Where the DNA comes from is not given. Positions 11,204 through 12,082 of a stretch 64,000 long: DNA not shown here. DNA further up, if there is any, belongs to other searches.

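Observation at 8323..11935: Split MurJ / Ser-Thr kinase arrangement with an intervening TadE-like gene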

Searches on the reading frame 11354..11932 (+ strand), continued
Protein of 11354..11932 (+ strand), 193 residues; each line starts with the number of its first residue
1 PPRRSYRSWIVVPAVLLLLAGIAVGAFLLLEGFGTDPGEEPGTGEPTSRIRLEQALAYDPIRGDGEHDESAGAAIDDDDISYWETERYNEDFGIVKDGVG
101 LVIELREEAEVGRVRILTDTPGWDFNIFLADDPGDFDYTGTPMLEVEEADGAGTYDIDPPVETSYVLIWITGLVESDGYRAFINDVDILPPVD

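Call 35: search_solved_structures(query=A2, max_evalue=10, show_alignments=3)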
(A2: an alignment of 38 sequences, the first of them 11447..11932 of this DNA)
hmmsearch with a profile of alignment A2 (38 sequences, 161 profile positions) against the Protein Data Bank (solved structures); distinct sequences matched with E-value up to 10: 35.
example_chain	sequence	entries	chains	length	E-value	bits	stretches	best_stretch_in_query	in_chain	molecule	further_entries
7jnb_A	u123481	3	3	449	0.0023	20.9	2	38-64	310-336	F5/8 type C domain protein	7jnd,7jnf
2v72_A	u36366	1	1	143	0.0043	20.1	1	34-158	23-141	EXO-ALPHA-SIALIDASE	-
8tx6_A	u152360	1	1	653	0.0046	20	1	35-160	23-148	Galactose oxidase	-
2rva_A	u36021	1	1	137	0.0048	19.9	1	41-145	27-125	Glucanase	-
4zz5_A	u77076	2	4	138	0.0049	19.9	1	41-145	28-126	Glucanase/chitosanase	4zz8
2bzd_A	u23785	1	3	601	0.0068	19.4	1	36-160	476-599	BACTERIAL SIALIDASE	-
2ber_A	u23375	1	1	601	0.0078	19.2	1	36-160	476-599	BACTERIAL SIALIDASE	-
1w8n_A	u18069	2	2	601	0.0078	19.2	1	36-160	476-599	BACTERIAL SIALIDASE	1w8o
1wcq_A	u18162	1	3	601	0.0078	19.2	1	36-160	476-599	SIALIDASE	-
1eut_A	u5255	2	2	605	0.0079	19.2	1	36-160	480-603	SIALIDASE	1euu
7jfs_A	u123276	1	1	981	0.0089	19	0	38-63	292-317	F5/8 type C domain protein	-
8f70_A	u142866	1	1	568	0.019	18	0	60-120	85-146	T18.1 Major pilin backbone protein T-antigen,Major pilin backbone protein T-antigen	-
6xlr_A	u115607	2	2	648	0.023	17.7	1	35-160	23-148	Galactose oxidase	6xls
8tx5_A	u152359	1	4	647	0.023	17.7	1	35-160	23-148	Galactose oxidase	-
9ndr_A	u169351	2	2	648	0.023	17.7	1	35-160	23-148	Galactose oxidase | F5/8 type C domain-containing protein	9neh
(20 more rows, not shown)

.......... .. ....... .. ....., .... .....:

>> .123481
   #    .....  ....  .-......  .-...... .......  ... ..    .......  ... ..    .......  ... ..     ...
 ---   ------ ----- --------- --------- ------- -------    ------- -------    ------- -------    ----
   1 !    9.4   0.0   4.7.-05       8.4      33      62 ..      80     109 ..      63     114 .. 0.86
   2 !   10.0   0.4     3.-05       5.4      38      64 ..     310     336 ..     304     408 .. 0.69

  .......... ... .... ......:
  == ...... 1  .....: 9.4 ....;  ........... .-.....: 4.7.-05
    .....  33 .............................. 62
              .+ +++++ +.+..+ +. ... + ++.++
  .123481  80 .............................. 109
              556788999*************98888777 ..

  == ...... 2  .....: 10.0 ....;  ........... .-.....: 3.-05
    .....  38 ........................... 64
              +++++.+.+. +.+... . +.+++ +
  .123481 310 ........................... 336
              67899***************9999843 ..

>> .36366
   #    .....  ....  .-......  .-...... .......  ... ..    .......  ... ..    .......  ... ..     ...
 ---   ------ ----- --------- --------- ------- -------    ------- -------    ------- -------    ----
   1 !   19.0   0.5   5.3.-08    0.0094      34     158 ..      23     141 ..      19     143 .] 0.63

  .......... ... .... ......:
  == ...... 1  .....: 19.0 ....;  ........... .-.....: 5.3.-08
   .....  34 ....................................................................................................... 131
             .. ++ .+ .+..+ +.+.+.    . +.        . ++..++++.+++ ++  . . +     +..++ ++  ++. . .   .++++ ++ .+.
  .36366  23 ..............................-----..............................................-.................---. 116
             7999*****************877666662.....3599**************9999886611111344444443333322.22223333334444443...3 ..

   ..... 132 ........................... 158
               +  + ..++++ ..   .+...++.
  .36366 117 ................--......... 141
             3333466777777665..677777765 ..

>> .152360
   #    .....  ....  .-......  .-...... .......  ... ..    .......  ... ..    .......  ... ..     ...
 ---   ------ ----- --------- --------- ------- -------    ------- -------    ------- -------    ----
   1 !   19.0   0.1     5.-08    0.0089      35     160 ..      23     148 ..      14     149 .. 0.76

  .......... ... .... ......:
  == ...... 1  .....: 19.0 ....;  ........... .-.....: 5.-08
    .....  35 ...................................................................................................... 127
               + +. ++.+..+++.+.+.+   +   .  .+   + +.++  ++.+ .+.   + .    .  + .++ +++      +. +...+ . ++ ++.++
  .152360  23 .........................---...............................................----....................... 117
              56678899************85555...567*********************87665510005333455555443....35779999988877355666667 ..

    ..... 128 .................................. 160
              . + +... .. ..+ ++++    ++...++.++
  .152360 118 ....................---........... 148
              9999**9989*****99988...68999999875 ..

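Call 37: find_homologous_proteins(query=A2, max_evalue=0.001)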
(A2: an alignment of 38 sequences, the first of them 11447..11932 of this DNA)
Query A2 (38 sequences) (162 aa, profile of the alignment): 255 proteins with E <= 0.001 among 5468 candidates; the best 120 are listed.
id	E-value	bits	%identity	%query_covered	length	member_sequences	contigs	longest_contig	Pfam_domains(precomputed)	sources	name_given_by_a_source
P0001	2.0e-48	182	68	100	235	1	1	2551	-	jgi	jgi:hypothetical protein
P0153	1.4e-44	170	36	85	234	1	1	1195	-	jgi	jgi:hypothetical protein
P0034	2.0e-44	169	37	85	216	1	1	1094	-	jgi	jgi:hypothetical protein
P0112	2.1e-44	169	36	74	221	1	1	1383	PF24607.2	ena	-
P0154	3.1e-44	169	33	85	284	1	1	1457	-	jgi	-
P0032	3.4e-44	168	36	77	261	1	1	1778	-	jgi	jgi:hypothetical protein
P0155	1.2e-43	167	36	74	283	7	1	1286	-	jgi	jgi:hypothetical protein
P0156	2.2e-43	166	32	91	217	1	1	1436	-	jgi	jgi:hypothetical protein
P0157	2.9e-43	165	36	86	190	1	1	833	-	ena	-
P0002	8.6e-43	164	50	99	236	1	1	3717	-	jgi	jgi:hypothetical protein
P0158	1.2e-42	163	40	72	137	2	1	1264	-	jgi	jgi:hypothetical protein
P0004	1.2e-42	163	41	80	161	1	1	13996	-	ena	-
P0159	1.7e-42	163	38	85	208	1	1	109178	-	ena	-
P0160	2.0e-42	163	36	91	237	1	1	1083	-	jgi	jgi:hypothetical protein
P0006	5.4e-42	161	46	86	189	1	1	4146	-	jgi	jgi:hypothetical protein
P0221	8.1e-37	144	34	91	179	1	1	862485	-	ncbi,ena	-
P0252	1.1e-34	138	33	94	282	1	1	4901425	-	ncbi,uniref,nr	ncbi:discoidin domain-containing protein [Blastococcus brunescens]|uniref:Discoidin domain-containin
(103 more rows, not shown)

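Call 38: find_encoding_contigs(protein=P0252, flank=8000, max_places=2)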
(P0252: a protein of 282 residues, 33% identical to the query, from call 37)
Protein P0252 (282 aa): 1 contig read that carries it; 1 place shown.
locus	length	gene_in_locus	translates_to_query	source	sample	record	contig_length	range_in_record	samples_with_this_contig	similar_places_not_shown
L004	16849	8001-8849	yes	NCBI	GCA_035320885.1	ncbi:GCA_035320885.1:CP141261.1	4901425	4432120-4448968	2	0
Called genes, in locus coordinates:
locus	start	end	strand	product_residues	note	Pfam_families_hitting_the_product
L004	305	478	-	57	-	-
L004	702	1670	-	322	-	PF01743:PolyA_pol, PF12627:PolyA_pol_RNAbd, PF01966:HD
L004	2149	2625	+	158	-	PF00293:NUDIX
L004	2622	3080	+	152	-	-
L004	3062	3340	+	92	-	-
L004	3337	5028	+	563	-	PF19516:DUF6049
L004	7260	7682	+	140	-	-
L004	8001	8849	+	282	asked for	-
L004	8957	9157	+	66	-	-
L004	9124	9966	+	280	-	PF07992:Pyr_redox_2, PF13738:Pyr_redox_3, PF00070:Pyr_redox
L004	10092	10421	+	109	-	PF00085:Thioredoxin, PF14595:Thioredoxin_9 (weak), PF13098:Thioredoxin_2 (weak), PF13905:Thioredoxin_8 (weak)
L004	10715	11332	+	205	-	PF01471:PG_binding_1, PF09374:PG_binding_3 (faint), PF01471:PG_binding_1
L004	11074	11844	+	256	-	PF01520:Amidase_3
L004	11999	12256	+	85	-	-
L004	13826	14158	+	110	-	PF07478:Dala_Dala_lig_C, PF13535:ATP-grasp_4 (faint)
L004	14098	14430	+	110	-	PF07478:Dala_Dala_lig_C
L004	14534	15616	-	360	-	PF02195:ParB_N, PF17762:HTH_ParB, PF23552:ParB_C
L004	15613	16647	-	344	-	PF00142:Fer4_NifH (faint), PF01656:CbiA, PF02374:ArsA_ATPase (weak), PF06564:CBP_BcsQ (weak), PF09140:MipZ (weak), PF10609:ParA, PF13614:AAA_31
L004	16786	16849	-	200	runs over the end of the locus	PF02527:GidB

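Call 39: find_encoding_contigs(protein=P0221, flank=8000, max_places=2)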
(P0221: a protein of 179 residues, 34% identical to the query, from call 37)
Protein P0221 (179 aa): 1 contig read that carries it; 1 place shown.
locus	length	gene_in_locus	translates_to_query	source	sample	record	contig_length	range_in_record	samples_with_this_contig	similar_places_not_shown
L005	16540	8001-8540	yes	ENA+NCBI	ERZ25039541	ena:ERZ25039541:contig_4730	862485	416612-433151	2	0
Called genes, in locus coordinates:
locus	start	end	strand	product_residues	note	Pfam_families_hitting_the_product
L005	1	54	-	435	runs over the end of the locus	PF04932:Wzy_C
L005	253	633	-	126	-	-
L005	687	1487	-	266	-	PF13399:LytR_C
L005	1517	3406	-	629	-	PF13727:CoA_binding_3, PF01073:3Beta_HSD (weak), PF01370:Epimerase, PF02719:Polysacc_synt_2, PF04321:RmlD_sub_bind, PF16363:GDP_Man_Dehyd, PF07993:NAD_binding_4 (faint)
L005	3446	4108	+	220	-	PF09335:VTT_dom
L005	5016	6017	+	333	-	PF00586:AIRS, PF02769:AIRS_C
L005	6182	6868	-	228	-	PF13743:Thioredoxin_5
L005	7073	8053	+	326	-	PF00069:Pkinase, PF07714:PK_Tyr_Ser-Thr, PF01636:APH (weak), PF03109:ABC1 (faint)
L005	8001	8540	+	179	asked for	-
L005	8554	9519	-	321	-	PF01820:Dala_Dala_lig_N, PF02222:ATP-grasp, PF07478:Dala_Dala_lig_C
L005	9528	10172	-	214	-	PF03793:PASTA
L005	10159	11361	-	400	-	PF03109:ABC1 (faint), PF00069:Pkinase, PF01636:APH (faint), PF07714:PK_Tyr_Ser-Thr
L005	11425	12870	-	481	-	PF21922:PBP_dimer_2, PF00905:Transpeptidase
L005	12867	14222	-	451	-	PF01098:FTSW_RODA_SPOVE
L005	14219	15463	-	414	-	PF13672:PP2C_2, PF00481:PP2C, PF07228:SpoIIE (weak)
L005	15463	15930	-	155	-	PF16697:Yop-YscD_cpl, PF00498:FHA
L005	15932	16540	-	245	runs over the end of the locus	PF12401:FhaA_N, PF16697:Yop-YscD_cpl, PF00498:FHA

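Call 40: search_solved_structures(query=P0145, max_evalue=0.01, show_alignments=2)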
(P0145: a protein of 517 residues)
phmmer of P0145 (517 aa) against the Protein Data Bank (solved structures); distinct sequences matched with E-value up to 0.01: 199 (the best 60 are shown).
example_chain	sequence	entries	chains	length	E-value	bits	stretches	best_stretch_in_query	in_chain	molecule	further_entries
5u94_A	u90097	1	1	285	2.7e-17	66.3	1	21-171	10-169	Serine/threonine-protein kinase PknB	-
1mru_A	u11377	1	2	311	3e-17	66.1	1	21-172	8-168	Probable serine/threonine-protein kinase pknB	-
1o6y_A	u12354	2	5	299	3.5e-17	65.8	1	21-171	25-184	SERINE/THREONINE-PROTEIN KINASE PKNB | Probable serine/threonine-protein kinase pknB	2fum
6b2p_A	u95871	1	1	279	3.9e-17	65.7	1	21-171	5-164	Serine/threonine-protein kinase PknB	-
3f69_A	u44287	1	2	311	2.9e-16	62.8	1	21-172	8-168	Serine/threonine-protein kinase pknB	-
3orm_A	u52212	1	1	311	3.4e-16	62.6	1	21-172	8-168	Serine/threonine protein kinase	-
6i2p_A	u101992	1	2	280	3.4e-16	62.6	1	21-171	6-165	Serine/threonine-protein kinase PknB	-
3ori_A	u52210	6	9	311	3.9e-16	62.4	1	21-172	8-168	Serine/threonine protein kinase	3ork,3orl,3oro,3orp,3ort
3f61_A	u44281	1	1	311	6.3e-16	61.7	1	21-172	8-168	Serine/threonine-protein kinase pknB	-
9ruk_A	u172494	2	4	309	8.5e-16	61.3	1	20-173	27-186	Serine/threonine-protein kinase StkP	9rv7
9ruj_A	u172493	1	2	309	9.1e-16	61.2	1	20-173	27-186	Serine/threonine-protein kinase StkP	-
9ru3_A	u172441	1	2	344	1.7e-15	60.3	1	24-173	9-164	Serine/threonine-protein kinase StkP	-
3uqc_A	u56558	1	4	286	1.9e-15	60.1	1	23-261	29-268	PROBABLE CONSERVED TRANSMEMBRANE PROTEIN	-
3oun_B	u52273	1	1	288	2e-15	60.1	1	23-261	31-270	PROBABLE CONSERVED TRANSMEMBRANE PROTEIN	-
3otv_A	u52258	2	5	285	2e-15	60.1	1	23-261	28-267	PROBABLE CONSERVED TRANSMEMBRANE PROTEIN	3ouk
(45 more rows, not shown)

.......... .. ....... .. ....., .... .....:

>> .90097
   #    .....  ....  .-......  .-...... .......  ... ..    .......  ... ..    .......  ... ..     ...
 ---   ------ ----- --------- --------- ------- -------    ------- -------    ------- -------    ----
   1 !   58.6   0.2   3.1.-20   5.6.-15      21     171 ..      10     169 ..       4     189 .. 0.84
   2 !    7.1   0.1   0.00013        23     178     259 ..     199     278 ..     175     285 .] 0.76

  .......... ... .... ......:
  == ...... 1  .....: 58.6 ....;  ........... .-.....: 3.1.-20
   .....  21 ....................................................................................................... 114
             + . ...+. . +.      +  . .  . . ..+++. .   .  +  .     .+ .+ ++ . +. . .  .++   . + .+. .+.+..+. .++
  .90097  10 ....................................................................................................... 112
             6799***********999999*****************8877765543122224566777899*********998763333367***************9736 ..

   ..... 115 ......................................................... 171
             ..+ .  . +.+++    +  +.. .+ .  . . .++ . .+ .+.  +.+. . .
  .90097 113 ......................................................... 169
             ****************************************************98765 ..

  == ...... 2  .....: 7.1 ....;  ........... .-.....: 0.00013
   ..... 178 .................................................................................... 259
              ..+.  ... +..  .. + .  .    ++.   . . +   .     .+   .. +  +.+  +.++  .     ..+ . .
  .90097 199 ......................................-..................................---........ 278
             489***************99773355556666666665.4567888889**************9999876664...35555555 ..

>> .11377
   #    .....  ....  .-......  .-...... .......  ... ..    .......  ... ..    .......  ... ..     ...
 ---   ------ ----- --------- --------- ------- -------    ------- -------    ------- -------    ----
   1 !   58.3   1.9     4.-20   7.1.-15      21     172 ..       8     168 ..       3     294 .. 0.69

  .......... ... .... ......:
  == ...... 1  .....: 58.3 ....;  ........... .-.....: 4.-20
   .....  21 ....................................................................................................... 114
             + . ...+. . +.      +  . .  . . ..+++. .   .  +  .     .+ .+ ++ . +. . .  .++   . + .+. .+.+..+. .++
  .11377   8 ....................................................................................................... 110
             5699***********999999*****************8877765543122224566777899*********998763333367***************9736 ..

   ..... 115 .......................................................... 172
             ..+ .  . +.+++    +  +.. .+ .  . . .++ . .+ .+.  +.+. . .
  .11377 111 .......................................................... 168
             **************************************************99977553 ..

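Call 46: find_encoding_contigs(protein=P0008, flank=8000, max_places=2)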
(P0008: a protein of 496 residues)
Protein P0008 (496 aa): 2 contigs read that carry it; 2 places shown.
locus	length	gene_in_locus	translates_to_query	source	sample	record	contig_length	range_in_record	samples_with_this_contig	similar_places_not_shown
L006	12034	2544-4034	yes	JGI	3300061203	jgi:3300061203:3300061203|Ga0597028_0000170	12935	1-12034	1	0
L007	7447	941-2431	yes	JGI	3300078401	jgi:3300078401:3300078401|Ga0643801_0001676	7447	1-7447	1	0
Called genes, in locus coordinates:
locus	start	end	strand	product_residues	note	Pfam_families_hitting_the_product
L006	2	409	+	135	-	?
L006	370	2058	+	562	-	PF03023:MurJ, PF13440:Polysacc_synt_3, PF01554:MatE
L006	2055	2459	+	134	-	-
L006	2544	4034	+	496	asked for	PF00069:Pkinase, PF01636:APH (faint), PF03109:ABC1 (faint), PF07714:PK_Tyr_Ser-Thr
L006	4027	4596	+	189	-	PF04542:Sigma70_r2, PF08281:Sigma70_r4_2, PF04545:Sigma70_r4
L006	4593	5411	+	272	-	PF13490:zf-HC2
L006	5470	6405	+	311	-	PF00890:FAD_binding_2 (faint), PF03486:HI0933_like (faint), PF07992:Pyr_redox_2, PF13241:NAD_binding_7 (faint), PF13738:Pyr_redox_3, PF00070:Pyr_redox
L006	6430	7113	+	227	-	PF01551:Peptidase_M23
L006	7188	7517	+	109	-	PF00085:Thioredoxin, PF13098:Thioredoxin_2, PF13905:Thioredoxin_8 (faint)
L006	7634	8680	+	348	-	PF01471:PG_binding_1, PF09374:PG_binding_3 (faint), PF01471:PG_binding_1, PF01520:Amidase_3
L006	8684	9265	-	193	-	-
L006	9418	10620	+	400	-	PF00155:Aminotran_1_2, PF12897:Asp_aminotransf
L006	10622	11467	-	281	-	PF02195:ParB_N, PF17762:HTH_ParB, PF23552:ParB_C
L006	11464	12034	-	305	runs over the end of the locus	PF00142:Fer4_NifH, PF01656:CbiA, PF02374:ArsA_ATPase (weak), PF06564:CBP_BcsQ, PF09140:MipZ, PF10609:ParA, PF13614:AAA_31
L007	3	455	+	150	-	?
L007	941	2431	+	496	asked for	PF00069:Pkinase, PF01636:APH (faint), PF03109:ABC1 (faint), PF07714:PK_Tyr_Ser-Thr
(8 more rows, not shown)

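Call 47: predict_structure(alignment_id=A2)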
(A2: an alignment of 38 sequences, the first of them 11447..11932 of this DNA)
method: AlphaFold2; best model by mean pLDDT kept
length: 162 residues; sequences in the alignment: 38
mean_pLDDT: 90.2   pTM: 0.84
mean pLDDT of the five models: 90.2, 89.6, 88.5, 88.5, 88.3
residues with pLDDT >= 90: 117; 70-90: 24; 50-70: 21; < 50: 0
segments of 3 or more residues with pLDDT < 50: none
pLDDT, mean of each block of 10 residues (from residue 1): 71 74 94 78 97 85 79 98 98 98 93 97 98 98 89 98 89
secondary structure, 60 per line:
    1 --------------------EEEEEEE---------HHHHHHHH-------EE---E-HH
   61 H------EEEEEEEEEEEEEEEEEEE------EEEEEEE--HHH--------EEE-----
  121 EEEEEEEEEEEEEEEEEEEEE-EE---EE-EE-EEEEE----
elements in order: E21-27 H37-44 E68-86 E93-99 E113-115 E121-141 E154-158
